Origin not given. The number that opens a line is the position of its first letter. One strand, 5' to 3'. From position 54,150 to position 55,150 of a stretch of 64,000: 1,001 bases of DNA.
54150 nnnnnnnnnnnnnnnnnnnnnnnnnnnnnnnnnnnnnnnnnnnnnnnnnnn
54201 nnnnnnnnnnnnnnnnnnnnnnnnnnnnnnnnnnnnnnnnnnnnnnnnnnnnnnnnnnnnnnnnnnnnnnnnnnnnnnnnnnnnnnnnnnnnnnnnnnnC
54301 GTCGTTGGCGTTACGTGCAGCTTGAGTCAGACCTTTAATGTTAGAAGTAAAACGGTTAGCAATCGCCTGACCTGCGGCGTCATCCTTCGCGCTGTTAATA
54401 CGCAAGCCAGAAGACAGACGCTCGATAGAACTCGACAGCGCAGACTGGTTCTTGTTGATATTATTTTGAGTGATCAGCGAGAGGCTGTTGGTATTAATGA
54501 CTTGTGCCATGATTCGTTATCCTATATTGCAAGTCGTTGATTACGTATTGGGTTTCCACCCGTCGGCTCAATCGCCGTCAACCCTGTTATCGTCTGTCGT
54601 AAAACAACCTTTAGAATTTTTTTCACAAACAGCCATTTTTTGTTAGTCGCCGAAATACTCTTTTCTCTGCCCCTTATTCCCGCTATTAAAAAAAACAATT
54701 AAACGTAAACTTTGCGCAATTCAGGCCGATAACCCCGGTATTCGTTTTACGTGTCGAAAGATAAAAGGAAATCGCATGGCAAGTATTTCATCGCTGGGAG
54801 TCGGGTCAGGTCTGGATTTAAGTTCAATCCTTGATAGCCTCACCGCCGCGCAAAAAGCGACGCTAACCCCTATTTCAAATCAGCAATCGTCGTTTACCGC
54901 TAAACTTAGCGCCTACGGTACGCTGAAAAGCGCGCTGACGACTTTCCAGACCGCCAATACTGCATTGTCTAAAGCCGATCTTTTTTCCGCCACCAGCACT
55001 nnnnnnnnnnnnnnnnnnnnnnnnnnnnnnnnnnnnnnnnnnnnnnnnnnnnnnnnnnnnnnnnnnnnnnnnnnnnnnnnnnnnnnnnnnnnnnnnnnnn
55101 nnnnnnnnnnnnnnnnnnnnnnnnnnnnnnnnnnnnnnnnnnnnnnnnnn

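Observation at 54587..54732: Back-to-back sigma-28 promoters for fliC and fliDST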

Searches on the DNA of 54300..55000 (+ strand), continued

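Call 45: search_dna_similar(query=window:54300-55000:+, collection=ecoli_genomes, mode=near, max_rows=40, rows=spread)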
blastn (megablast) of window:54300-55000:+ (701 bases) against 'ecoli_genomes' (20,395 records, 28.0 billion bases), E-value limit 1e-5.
Records with a match: 5370; places in all: 5387; records where one place covers at least 80% of the query: 4493.
Genomes with a match: 5370 of 5426; with a place that covers at least 80% of the query: 4493. Places per genome that has any: lowest 1, median 1, highest 3. On chromosomes: 5385 places; on plasmids: 2.
Best place of each record, by identity: >=99% 2099; 95-99% 1088; 90-95% 2; 80-90% 870; 60-80% 1311.
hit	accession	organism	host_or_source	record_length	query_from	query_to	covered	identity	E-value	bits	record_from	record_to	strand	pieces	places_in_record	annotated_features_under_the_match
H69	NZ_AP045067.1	Escherichia coli strain JNE23-011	Homo sapiens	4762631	1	701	100%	100.0%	0e+0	1295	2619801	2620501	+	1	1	fliD: flagellar filament capping protein FliD | FliC/FljB family flagellin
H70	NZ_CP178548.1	Escherichia coli strain WWCOL-256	wastewater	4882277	1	701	100%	99.7%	0e+0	1284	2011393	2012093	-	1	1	fliD: flagellar filament capping protein FliD | FliC/FljB family flagellin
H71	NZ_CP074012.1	Escherichia coli strain PI24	Pig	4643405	1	701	100%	99.6%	0e+0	1279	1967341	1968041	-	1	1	fliD: flagellar filament capping protein FliD | FliC/FljB family flagellin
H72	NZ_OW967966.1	Escherichia coli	Homo sapiens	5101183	1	701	100%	99.6%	0e+0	1279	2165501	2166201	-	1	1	fliD: flagellar filament capping protein FliD | FliC/FljB family flagellin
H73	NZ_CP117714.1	Escherichia coli strain PBS4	Duck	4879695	1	701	100%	99.4%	0e+0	1273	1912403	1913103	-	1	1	fliD: flagellar filament capping protein FliD | FliC/FljB family flagellin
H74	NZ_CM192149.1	Escherichia coli strain Ec-U3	Homo sapiens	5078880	1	701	100%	99.4%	0e+0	1273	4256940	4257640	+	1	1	fliD: flagellar filament capping protein FliD | FliC/FljB family flagellin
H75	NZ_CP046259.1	Escherichia coli strain ECO2947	Homo sapiens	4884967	1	700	100%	99.4%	0e+0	1271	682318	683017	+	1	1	fliD: flagellar filament capping protein FliD | FliC/FljB family flagellin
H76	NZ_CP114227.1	Escherichia coli strain N4220121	wastewater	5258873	1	700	100%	99.4%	0e+0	1271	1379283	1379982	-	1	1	fliD: flagellar filament capping protein FliD | FliC/FljB family flagellin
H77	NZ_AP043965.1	Escherichia coli strain 21AH057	Felis catus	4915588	1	701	100%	99.3%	0e+0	1267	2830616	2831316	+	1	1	fliD: flagellar filament capping protein FliD | FliC/FljB family flagellin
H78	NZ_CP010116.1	Escherichia coli strain C1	cow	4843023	1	701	100%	99.1%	0e+0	1262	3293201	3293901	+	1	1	fliD: flagellar filament capping protein FliD | flagellin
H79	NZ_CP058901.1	Escherichia coli strain MS10495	Homo sapiens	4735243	1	701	100%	99.1%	0e+0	1262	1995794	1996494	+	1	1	fliD: flagellar filament capping protein FliD | flagellin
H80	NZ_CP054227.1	Escherichia coli strain EcPF15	Homo sapiens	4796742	1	700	100%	99.1%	0e+0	1260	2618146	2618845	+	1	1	fliD: flagellar filament capping protein FliD | FliC/FljB family flagellin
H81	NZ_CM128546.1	Escherichia coli strain MMC-J-0066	Homo sapiens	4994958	1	700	100%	99.1%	0e+0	1260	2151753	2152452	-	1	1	fliD: flagellar filament capping protein FliD | FliC/FljB family flagellin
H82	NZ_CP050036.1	Escherichia coli strain 58-3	broiler chicken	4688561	1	701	100%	98.9%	0e+0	1251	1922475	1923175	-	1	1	fliD: flagellar filament capping protein FliD | flagellin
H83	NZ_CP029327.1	Escherichia coli strain A37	Notomys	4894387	1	700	100%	99.0%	0e+0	1254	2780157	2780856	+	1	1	fliD: flagellar filament capping protein FliD | FliC/FljB family flagellin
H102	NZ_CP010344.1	Escherichia coli ECC-1470 strain ECC-1470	Bos taurus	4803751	3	228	32%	81.6%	3e-42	182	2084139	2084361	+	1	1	flagellin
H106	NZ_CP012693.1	Escherichia coli strain FORC_028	Homo sapiens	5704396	9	228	31%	81.7%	1e-40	176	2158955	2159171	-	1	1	flagellin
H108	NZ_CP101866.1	Escherichia coli strain LP5-1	pigeon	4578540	9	115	15%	88.8%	3e-27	132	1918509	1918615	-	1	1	flagellin N-terminal helical domain-containing protein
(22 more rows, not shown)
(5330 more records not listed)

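Call 46: get_annotated_region(hit=H102, flank=3000)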
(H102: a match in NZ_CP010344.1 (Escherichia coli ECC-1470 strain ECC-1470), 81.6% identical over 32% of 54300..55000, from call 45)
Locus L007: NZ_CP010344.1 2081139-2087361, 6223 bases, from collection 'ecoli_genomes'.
description: Escherichia coli ECC-1470 chromosome, complete genome
organism: Escherichia coli ECC-1470 strain ECC-1470 (NCBI taxid 758831)
replicon: chromosome; assembly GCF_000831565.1
host: Bos taurus; source: udder persistent mastitis; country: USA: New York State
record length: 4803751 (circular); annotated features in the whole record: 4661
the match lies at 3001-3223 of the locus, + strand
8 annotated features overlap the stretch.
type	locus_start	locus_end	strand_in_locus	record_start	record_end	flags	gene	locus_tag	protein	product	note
CDS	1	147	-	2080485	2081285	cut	tcyJ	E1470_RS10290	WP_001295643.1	cystine ABC transporter substrate-binding protein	-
CDS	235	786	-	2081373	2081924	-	fliZ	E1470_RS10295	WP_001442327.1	flagella biosynthesis regulatory protein FliZ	-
CDS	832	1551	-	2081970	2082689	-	fliA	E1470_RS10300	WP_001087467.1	RNA polymerase sigma factor FliA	-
CDS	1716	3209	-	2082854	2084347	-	-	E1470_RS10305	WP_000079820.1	flagellin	-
CDS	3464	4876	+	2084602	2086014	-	fliD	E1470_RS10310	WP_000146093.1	flagellar filament capping protein FliD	-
CDS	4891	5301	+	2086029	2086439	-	fliS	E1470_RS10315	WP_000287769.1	flagellar export chaperone FliS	-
CDS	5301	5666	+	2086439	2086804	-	fliT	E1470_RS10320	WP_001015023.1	flagella biosynthesis regulatory protein FliT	-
CDS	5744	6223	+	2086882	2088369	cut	amyA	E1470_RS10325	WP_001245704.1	alpha-amylase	-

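Call 47: get_annotated_region(hit=H106, flank=3000)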
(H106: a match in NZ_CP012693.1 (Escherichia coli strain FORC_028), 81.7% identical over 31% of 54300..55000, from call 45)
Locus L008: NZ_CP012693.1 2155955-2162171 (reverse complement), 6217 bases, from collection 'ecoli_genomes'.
description: Escherichia coli strain FORC_028 chromosome, complete genome
organism: Escherichia coli strain FORC_028 (NCBI taxid 562)
replicon: chromosome; assembly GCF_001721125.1
host: Homo sapiens; source: stool; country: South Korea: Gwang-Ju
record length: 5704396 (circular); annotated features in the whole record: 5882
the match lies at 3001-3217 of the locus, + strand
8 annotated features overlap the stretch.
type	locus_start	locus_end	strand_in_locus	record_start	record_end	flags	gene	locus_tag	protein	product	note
CDS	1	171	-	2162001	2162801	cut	tcyJ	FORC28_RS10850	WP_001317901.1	cystine ABC transporter substrate-binding protein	-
CDS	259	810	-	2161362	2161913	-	fliZ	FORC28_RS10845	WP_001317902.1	flagella biosynthesis regulatory protein FliZ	-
CDS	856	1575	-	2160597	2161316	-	fliA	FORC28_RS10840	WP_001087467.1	RNA polymerase sigma factor FliA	-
CDS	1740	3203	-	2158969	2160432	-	-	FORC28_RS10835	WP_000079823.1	flagellin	-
CDS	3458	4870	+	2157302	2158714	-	fliD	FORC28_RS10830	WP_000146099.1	flagellar filament capping protein FliD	-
CDS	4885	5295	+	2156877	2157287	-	fliS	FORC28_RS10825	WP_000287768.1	flagellar export chaperone FliS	-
CDS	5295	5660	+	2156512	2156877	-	fliT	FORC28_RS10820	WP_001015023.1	flagella biosynthesis regulatory protein FliT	-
CDS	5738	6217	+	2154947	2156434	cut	amyA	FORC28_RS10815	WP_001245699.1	alpha-amylase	-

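Call 48: get_annotated_region(hit=H108, flank=3000)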
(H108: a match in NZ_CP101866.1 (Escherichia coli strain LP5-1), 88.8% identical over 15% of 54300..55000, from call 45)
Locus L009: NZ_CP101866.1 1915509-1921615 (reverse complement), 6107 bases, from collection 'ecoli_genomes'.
description: Escherichia coli strain LP5-1 chromosome, complete genome
organism: Escherichia coli strain LP5-1 (NCBI taxid 562)
replicon: chromosome; assembly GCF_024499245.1
host: -; source: pigeon; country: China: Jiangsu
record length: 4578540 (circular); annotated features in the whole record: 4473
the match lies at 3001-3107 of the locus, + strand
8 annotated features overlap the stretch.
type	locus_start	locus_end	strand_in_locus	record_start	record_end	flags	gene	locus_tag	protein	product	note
CDS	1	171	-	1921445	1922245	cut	tcyJ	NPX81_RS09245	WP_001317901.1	cystine ABC transporter substrate-binding protein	-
CDS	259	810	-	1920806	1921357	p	fliZ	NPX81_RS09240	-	flagella biosynthesis regulatory protein FliZ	internal stop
CDS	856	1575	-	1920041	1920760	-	fliA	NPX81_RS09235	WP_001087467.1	RNA polymerase sigma factor FliA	-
CDS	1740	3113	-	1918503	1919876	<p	-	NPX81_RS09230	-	flagellin N-terminal helical domain-containing protein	incomplete; partial in the middle of a contig; missing N-terminus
CDS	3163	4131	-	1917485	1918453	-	-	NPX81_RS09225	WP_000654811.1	IS5 family transposase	-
CDS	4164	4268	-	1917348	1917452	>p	-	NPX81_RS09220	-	hypothetical protein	incomplete; partial in the middle of a contig; missing C-terminus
CDS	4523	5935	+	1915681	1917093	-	fliD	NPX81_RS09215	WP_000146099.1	flagellar filament capping protein FliD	-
CDS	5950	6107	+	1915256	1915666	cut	fliS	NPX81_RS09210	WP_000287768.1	flagellar export chaperone FliS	-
